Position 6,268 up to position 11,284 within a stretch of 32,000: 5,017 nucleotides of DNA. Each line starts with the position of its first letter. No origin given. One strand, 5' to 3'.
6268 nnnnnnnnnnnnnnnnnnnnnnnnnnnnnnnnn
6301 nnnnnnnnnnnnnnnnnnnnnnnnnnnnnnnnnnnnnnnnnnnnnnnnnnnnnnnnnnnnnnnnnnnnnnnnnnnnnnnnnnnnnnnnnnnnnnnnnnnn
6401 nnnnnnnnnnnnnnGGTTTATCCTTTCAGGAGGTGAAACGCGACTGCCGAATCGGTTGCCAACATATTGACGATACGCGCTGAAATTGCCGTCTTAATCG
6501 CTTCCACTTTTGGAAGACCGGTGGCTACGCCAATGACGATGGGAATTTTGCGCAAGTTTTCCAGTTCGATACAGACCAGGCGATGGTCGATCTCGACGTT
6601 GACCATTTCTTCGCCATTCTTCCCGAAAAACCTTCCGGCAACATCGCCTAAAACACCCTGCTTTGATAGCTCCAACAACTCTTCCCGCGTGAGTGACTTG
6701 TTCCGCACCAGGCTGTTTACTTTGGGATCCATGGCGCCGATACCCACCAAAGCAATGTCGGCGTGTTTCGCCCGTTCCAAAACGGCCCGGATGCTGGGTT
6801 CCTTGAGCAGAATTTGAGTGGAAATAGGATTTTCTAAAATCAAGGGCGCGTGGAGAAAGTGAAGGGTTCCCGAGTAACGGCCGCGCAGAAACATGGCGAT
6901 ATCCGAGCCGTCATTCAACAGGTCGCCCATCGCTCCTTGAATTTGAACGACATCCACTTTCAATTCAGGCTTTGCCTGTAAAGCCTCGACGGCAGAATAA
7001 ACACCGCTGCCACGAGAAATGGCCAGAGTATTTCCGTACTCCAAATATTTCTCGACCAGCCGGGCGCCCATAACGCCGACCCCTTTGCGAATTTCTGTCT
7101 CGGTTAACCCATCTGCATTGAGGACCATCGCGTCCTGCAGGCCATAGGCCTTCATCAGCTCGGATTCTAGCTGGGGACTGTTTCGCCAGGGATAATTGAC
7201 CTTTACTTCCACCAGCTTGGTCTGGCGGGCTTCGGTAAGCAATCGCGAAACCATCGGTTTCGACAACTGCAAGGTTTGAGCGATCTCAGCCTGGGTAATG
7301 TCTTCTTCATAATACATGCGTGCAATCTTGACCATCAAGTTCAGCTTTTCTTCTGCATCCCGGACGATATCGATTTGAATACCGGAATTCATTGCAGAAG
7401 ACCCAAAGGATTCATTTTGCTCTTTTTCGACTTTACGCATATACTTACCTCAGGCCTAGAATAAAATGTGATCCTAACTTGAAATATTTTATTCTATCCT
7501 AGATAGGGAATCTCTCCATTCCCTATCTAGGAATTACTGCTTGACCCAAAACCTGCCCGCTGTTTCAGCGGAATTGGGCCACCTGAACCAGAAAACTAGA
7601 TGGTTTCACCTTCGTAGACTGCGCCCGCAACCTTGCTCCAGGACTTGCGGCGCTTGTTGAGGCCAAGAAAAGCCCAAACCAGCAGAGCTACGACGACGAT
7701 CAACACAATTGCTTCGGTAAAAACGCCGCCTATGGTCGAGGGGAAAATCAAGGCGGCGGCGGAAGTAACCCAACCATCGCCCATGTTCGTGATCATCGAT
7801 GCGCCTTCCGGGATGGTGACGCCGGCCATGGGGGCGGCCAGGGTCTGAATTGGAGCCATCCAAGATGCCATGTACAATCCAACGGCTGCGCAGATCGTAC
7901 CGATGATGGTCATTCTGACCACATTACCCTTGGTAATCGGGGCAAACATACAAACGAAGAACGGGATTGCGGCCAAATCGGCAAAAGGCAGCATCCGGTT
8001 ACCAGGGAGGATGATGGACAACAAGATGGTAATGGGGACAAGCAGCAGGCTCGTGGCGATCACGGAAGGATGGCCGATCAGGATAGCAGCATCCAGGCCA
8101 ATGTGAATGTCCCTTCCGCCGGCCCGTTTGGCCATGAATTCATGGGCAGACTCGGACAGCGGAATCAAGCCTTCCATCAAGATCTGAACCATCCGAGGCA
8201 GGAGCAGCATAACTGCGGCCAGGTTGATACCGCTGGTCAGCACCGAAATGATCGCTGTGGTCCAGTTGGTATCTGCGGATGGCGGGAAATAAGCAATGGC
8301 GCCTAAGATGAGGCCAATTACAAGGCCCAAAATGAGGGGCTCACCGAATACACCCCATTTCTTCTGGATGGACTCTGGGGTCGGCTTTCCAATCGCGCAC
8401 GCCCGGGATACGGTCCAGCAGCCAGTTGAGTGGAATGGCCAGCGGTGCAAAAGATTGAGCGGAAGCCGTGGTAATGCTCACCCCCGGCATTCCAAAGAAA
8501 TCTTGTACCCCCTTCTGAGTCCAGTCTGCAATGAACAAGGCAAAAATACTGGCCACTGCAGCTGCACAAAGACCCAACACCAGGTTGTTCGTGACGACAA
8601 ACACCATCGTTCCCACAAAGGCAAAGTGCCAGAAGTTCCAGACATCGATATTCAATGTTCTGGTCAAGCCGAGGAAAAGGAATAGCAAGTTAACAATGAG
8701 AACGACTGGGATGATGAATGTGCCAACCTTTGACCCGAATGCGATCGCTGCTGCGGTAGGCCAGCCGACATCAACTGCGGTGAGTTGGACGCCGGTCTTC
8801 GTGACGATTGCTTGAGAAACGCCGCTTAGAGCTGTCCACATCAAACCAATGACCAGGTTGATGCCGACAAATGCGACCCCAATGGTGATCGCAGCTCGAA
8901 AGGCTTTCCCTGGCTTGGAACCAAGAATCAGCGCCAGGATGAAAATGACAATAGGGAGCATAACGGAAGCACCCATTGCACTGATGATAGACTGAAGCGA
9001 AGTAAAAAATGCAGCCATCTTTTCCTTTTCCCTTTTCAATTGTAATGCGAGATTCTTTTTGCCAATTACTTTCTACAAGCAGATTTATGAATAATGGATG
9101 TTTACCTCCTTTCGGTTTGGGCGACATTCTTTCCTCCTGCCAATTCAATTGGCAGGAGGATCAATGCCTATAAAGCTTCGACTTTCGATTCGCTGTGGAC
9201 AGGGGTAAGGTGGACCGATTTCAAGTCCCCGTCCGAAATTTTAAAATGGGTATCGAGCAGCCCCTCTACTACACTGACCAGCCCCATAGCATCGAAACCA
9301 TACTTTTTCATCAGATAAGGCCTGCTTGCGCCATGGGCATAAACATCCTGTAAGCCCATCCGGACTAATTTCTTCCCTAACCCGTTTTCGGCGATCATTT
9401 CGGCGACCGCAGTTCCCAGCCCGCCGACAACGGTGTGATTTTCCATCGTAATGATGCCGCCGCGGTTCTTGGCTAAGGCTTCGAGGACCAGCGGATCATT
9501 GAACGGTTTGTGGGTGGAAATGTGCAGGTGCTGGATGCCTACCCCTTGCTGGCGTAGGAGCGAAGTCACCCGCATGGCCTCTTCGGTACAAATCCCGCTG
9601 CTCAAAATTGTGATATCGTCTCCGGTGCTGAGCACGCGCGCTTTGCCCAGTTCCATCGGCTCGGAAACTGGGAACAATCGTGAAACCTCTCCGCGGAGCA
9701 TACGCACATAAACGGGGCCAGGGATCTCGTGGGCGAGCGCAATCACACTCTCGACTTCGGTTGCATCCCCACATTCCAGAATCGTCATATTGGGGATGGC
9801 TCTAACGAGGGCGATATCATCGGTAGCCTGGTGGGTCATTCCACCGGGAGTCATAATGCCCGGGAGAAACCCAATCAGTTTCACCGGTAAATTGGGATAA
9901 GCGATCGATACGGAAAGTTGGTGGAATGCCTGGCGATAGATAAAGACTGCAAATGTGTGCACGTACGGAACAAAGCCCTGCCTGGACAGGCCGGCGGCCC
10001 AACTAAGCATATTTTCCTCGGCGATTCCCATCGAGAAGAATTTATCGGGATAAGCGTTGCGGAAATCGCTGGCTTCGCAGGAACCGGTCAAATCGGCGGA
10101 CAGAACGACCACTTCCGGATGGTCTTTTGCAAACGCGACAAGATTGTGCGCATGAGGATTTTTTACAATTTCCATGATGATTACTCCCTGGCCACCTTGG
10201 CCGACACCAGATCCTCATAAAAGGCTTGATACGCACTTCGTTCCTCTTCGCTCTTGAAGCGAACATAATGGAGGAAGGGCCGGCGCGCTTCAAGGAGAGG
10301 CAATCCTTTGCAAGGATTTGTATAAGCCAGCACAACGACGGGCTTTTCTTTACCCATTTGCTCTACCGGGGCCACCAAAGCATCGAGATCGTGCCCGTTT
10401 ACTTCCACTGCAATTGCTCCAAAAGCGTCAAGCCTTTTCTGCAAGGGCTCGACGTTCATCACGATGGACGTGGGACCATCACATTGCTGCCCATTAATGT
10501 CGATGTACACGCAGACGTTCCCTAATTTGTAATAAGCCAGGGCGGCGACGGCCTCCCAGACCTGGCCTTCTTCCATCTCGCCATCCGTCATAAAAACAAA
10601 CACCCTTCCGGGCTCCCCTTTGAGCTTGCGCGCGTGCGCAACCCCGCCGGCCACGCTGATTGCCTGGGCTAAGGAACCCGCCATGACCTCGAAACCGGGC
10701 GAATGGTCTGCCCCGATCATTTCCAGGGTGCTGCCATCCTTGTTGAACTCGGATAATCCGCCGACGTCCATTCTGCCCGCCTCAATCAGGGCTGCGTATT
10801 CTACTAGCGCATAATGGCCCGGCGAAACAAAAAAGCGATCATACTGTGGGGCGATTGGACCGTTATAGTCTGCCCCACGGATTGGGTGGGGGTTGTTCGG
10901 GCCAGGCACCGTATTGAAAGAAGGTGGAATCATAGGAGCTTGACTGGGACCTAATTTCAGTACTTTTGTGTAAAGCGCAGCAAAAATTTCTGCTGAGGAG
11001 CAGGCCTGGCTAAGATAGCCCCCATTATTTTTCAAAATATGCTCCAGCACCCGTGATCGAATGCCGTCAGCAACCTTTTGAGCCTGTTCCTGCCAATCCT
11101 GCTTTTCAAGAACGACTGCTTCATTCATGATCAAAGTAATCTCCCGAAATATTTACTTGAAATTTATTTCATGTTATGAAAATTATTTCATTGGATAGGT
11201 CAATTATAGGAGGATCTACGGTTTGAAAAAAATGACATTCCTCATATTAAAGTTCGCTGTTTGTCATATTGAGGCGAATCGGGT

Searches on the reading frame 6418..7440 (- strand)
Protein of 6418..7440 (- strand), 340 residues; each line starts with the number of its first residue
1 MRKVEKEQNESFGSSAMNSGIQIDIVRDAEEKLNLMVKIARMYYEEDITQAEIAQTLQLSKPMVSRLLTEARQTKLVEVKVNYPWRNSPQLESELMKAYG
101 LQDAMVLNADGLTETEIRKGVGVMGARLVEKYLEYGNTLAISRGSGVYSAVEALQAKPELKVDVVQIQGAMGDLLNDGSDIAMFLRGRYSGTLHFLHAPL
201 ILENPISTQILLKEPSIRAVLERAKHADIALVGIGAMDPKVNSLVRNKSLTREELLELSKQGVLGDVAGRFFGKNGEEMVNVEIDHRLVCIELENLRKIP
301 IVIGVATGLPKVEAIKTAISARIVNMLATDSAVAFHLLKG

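Call 62: search_protein_families(library=pfam, proteins=[window:6418-7440:-], max_evalue=0.0001)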
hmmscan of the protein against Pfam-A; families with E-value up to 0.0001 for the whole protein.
window:6418-7440:- (340 aa): 3 families
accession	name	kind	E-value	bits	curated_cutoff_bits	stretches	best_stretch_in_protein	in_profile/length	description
PF04198.19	Sugar-bind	-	2.7e-54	184.5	27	1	87-339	5-257/257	Putative sugar-binding domain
PF04545.22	Sigma70_r4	-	8.6e-06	25.6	24.1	1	41-73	14-46/50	Sigma-70, region 4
PF12802.13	MarR_2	-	2.5e-05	24.8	27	1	44-79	16-52/61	MarR family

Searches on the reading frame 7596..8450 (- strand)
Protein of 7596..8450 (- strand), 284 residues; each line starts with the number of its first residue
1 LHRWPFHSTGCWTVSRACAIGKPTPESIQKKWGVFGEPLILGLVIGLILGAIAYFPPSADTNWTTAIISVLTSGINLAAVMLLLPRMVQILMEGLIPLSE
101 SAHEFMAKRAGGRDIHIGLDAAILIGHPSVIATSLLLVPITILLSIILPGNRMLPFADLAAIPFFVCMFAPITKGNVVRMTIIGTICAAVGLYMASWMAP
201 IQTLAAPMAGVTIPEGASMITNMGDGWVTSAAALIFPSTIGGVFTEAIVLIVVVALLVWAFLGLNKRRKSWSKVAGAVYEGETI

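Call 62: search_protein_families(library=pfam, proteins=[window:7596-8450:-], max_evalue=0.0001)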
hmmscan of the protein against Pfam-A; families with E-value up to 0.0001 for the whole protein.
window:7596-8450:- (284 aa): 1 family
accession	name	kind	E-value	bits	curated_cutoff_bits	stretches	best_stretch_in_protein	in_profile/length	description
PF03611.19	EIIC-GAT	-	2.1e-40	139.5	24.2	1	27-215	207-393/394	PTS system sugar-specific permease component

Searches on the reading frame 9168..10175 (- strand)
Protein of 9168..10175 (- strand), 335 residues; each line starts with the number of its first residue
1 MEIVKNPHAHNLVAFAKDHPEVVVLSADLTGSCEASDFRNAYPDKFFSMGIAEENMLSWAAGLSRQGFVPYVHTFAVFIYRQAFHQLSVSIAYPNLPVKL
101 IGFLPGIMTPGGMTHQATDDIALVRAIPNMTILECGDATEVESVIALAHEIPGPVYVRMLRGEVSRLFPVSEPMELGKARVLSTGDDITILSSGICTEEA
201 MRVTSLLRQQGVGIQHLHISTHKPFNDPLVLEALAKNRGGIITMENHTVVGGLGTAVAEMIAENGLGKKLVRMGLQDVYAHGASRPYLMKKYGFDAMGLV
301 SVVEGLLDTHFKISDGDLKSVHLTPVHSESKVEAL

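Call 62: search_protein_families(library=pfam, proteins=[window:9168-10175:-], max_evalue=0.0001)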
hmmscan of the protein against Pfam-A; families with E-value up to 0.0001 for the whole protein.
window:9168-10175:- (335 aa): 2 families
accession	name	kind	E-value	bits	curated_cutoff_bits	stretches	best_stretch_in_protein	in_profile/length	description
PF02779.29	Transket_pyr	-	3e-26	92.5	27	1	12-164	13-172/174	Transketolase, pyrimidine binding domain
PF02780.25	Transketolase_C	-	2.6e-20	73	25.9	1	177-296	1-121/124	Transketolase, C-terminal domain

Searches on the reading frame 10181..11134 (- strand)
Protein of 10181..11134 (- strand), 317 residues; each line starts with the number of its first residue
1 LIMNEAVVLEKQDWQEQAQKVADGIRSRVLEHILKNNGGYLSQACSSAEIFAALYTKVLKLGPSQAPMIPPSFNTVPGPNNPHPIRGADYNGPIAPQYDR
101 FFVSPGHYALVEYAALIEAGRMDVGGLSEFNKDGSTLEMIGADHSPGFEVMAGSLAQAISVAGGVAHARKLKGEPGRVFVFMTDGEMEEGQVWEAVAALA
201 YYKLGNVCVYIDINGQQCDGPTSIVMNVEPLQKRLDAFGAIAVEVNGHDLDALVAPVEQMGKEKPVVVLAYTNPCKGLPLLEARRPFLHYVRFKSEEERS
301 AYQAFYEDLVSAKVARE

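Call 62: search_protein_families(library=pfam, proteins=[window:10181-11134:-], max_evalue=0.0001)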
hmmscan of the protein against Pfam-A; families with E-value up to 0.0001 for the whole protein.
window:10181-11134:- (317 aa): 2 families
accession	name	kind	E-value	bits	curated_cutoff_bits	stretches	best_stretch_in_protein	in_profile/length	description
PF00456.26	Transketolase_N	-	1.2e-18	67.6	22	1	96-273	53-244/334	Transketolase, thiamine diphosphate binding domain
PF13292.11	DXP_synthase_N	-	1.2e-07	31.8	21.2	0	152-205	110-163/274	1-deoxy-D-xylulose-5-phosphate synthase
